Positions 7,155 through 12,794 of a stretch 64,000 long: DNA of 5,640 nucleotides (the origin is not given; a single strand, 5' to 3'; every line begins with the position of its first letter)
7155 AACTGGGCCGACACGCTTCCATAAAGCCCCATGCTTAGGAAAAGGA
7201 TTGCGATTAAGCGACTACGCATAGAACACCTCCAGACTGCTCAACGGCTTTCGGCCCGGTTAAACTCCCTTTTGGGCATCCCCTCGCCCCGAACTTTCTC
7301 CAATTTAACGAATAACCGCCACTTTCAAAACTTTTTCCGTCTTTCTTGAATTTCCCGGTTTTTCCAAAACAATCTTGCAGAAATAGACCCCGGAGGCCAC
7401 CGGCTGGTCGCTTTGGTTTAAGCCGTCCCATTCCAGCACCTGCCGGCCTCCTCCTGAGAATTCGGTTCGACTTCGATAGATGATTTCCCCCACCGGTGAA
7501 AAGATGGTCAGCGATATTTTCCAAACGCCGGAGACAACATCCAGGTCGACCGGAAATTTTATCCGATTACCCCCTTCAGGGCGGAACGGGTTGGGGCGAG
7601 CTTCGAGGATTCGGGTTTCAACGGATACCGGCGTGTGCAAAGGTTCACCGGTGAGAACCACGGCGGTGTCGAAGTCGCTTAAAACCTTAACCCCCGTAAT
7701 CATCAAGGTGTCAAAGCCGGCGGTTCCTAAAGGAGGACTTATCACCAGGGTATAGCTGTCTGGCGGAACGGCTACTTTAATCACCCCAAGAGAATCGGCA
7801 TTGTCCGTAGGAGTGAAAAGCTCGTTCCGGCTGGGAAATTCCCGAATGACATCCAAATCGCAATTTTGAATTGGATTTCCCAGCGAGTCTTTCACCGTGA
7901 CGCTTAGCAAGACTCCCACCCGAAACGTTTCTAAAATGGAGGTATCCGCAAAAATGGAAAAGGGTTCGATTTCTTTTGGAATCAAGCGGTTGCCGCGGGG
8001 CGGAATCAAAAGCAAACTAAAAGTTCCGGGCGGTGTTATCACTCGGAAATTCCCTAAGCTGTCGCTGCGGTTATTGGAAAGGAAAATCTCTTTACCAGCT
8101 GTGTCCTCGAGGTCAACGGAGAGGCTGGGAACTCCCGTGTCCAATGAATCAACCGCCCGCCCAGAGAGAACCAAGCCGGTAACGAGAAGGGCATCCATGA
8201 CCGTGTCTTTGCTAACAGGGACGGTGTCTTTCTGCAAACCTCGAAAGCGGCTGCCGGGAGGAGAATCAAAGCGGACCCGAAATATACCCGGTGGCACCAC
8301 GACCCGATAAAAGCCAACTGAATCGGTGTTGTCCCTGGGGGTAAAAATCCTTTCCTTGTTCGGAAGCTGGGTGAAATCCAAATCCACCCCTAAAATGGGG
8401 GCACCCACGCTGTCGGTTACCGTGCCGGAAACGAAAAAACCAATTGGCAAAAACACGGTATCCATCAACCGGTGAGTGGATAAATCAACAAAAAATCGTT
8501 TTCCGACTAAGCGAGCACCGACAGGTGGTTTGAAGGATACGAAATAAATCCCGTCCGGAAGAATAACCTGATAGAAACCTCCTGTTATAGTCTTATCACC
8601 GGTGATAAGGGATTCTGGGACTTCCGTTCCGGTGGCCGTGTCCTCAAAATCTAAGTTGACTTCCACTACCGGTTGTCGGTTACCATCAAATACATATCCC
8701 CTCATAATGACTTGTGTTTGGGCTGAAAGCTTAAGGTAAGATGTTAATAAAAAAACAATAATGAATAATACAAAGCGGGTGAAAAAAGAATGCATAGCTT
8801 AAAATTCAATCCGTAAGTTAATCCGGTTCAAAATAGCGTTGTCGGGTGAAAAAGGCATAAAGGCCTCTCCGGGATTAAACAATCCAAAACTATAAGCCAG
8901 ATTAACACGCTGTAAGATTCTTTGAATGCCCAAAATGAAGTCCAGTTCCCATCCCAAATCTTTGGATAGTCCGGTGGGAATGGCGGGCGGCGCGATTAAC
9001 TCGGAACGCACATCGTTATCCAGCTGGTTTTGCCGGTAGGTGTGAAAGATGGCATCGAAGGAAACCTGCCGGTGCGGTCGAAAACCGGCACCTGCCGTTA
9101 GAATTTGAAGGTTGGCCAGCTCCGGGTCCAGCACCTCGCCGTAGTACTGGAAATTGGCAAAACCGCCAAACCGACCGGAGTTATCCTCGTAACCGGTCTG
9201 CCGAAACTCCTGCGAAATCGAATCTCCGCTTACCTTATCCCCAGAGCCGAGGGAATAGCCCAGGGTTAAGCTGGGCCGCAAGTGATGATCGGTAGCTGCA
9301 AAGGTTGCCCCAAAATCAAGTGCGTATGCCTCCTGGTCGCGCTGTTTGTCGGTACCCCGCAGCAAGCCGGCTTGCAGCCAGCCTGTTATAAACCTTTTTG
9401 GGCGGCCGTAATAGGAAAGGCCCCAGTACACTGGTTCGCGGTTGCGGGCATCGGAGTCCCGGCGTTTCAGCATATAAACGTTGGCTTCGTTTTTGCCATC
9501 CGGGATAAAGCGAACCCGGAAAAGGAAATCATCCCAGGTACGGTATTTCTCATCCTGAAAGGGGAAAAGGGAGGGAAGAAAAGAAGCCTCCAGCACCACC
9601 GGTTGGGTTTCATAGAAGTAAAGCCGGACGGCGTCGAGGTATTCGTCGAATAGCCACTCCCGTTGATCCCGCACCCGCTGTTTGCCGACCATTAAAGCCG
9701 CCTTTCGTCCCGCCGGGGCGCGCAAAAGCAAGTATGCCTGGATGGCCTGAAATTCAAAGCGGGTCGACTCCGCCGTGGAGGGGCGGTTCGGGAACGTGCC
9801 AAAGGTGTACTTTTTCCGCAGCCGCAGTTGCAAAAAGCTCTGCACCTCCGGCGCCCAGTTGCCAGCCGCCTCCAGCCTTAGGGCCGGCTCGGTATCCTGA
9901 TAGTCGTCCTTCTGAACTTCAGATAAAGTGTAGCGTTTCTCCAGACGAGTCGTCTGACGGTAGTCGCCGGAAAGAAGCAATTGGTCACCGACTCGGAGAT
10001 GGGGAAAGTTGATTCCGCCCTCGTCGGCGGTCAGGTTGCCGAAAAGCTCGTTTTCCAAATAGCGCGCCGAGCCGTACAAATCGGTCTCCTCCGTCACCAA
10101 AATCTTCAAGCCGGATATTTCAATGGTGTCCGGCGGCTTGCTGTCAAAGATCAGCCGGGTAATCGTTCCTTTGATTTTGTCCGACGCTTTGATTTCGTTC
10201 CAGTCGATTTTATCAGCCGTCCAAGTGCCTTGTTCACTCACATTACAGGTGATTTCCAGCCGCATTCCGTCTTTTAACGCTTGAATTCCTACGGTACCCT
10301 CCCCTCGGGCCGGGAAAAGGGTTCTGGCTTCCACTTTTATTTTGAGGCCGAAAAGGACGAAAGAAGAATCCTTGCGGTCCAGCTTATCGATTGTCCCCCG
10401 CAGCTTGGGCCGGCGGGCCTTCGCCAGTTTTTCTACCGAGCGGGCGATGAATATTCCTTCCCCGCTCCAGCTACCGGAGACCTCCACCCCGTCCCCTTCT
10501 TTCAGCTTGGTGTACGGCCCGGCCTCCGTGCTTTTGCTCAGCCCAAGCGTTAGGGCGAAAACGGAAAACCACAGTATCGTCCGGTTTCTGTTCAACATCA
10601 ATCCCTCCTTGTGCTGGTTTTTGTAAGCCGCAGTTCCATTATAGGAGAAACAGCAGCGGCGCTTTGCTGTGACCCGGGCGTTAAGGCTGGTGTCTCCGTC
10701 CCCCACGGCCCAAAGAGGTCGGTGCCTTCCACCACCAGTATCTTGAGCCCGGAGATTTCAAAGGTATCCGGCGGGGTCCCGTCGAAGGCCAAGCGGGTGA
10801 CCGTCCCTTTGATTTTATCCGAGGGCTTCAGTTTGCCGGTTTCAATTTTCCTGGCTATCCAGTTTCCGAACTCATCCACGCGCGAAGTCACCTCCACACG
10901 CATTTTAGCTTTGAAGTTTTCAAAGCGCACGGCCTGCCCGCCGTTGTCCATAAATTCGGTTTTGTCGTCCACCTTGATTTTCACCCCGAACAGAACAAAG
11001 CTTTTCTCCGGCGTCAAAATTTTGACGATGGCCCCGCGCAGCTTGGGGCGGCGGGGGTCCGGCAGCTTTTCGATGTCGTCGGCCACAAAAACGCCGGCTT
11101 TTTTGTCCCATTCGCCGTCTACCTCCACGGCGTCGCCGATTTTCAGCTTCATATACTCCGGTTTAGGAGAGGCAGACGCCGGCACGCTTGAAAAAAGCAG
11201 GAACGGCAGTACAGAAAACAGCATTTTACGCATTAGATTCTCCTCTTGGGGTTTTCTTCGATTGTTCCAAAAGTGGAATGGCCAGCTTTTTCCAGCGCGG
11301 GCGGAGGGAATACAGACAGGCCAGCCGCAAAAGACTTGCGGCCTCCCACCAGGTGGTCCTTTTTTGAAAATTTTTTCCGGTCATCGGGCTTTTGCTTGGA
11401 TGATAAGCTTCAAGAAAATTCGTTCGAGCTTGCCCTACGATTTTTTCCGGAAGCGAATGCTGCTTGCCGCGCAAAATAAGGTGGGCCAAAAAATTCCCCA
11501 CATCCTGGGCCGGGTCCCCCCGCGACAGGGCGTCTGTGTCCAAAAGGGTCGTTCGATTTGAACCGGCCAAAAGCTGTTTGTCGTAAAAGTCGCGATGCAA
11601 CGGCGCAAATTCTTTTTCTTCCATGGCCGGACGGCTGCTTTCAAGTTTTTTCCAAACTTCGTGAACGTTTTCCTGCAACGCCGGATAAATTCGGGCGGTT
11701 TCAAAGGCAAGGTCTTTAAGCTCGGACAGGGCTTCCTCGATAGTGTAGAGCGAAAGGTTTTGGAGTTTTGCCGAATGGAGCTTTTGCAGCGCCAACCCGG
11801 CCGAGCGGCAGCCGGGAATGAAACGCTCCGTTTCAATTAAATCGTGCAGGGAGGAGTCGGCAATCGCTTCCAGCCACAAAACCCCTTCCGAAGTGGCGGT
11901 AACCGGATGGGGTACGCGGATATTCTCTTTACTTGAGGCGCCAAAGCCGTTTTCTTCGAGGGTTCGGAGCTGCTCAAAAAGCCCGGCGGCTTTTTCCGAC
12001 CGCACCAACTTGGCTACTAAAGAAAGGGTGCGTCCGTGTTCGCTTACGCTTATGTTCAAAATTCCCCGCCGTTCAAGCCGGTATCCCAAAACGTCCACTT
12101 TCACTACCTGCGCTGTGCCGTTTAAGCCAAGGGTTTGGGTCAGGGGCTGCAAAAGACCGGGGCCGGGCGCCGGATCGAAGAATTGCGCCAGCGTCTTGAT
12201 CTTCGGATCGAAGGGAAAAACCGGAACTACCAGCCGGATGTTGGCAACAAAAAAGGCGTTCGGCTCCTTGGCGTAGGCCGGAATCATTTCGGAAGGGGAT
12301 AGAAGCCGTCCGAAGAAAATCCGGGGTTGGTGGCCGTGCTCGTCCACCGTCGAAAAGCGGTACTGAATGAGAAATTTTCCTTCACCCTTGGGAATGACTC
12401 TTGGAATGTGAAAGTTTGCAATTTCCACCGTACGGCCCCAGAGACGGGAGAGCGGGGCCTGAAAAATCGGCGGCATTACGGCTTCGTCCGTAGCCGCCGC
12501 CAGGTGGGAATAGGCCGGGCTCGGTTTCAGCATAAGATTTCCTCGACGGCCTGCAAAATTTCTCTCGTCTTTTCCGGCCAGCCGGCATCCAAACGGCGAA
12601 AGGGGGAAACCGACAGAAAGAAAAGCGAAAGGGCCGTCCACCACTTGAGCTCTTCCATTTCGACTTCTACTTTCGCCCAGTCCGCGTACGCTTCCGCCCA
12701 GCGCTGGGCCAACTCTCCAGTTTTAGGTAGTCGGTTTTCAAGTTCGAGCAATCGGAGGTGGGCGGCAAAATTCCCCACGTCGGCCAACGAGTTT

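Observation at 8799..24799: Uncharacterised glycan synthesis and export locus: ugd, epimerase, three GTs, two kinases, ABC exporter and AlgE-like porin, with an embedded sigma54 two-component system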

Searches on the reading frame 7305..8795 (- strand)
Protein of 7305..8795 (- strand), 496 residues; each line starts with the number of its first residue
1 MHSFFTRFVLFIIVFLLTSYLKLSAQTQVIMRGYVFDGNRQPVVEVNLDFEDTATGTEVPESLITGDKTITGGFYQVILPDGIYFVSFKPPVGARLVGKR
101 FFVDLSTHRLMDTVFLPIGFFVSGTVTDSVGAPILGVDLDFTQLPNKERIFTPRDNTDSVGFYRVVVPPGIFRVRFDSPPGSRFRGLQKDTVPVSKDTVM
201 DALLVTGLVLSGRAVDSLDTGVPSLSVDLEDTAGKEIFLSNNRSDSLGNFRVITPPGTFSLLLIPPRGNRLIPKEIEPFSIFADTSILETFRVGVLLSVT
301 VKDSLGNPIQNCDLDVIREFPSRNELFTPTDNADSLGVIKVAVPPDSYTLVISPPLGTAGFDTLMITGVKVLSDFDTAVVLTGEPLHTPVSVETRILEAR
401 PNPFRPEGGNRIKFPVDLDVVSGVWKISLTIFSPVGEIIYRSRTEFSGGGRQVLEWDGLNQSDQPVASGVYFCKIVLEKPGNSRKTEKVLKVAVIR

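Call 3: search_protein_families(library=pfam, proteins=[window:7305-8795:-])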
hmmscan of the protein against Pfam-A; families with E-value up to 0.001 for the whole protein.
window:7305-8795:- (496 aa): 3 families
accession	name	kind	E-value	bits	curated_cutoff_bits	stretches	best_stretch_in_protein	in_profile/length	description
PF13620.12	CarboxypepD_reg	-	2.1e-13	50.8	32.3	1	122-179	2-57/82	Carboxypeptidase regulatory-like domain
PF02369.22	Big_1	-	2.8e-07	31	34.9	0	122-165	21-64/93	Bacterial Ig-like domain (group 1)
PF13860.13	FlgD_ig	-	2.6e-05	24.6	27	1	416-476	14-74/79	FlgD Ig-like domain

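Call 106: search_protein_families(library=ncbifam, proteins=[window:7305-8795:-], max_evalue=0.1)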
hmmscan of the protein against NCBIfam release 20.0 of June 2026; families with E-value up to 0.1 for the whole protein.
window:7305-8795:- (496 aa): 6 families
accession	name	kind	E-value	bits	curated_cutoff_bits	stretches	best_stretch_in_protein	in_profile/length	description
NF033707.1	T9SS_sortase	equivalog_domain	5.2e-06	24.4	420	1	397-494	999-1094/1095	type IX secretion system sortase PorU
NF009276.0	PRK12633.1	equivalog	4.1e-05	23.4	383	1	409-478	113-182/234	flagellar basal body rod modification protein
NF052228.1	T9SS_PorZ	equivalog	0.00028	19.4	260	1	427-496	697-757/757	type IX secretion system anionic LPS delivery protein PorZ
NF052323.1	T9SSA_dep_M6i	equivalog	0.00051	18.1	600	1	423-496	977-1043/1043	T9SS-dependent M6-like inactivated metalloprotease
TIGR04183.1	Por_Secre_tail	domain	0.0013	18.7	23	0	420-491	20-71/72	T9SS type A sorting domain-containing protein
NF005176.1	PRK06655.1-1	equivalog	0.026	14.4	230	0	425-488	97-160/197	flagellar hook assembly protein FlgD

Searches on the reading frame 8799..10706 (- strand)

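Call 3: search_protein_families(library=pfam, proteins=[window:8799-10706:-])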
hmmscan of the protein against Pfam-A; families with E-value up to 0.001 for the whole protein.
window:8799-10706:- (635 aa): 2 families
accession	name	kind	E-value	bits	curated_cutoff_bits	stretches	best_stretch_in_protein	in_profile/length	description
PF13372.12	Alginate_exp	-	8.3e-27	94.4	25.2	1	246-617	6-382/395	Alginate export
PF18914.6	DUF5666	-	2.8e-13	50.4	27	1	103-167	1-59/60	Domain of unknown function (DUF5666)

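Call 5: search_protein_families(library=ncbifam, proteins=[window:8799-10706:-], max_evalue=0.01)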
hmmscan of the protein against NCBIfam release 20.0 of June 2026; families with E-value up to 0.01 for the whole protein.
window:8799-10706:- (635 aa): 0 families

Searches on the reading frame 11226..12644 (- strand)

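Call 3: search_protein_families(library=pfam, proteins=[window:11226-12644:-])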
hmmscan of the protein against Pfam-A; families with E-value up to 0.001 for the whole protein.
window:11226-12644:- (472 aa): 1 family
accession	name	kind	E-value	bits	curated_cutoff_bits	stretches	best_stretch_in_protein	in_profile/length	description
PF01636.29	APH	-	4.9e-07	30.2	23.2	1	279-415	97-230/239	Phosphotransferase enzyme family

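Call 5: search_protein_families(library=ncbifam, proteins=[window:11226-12644:-], max_evalue=0.01)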
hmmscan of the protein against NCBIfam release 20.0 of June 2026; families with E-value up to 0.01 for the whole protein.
window:11226-12644:- (472 aa): 1 family
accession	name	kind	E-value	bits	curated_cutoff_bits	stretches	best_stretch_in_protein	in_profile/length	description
NF038156.1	lant_syn_V_LxmK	equivalog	6.3e-09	35.4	315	1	224-393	58-238/347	class V lanthionine synthetase subunit LxmK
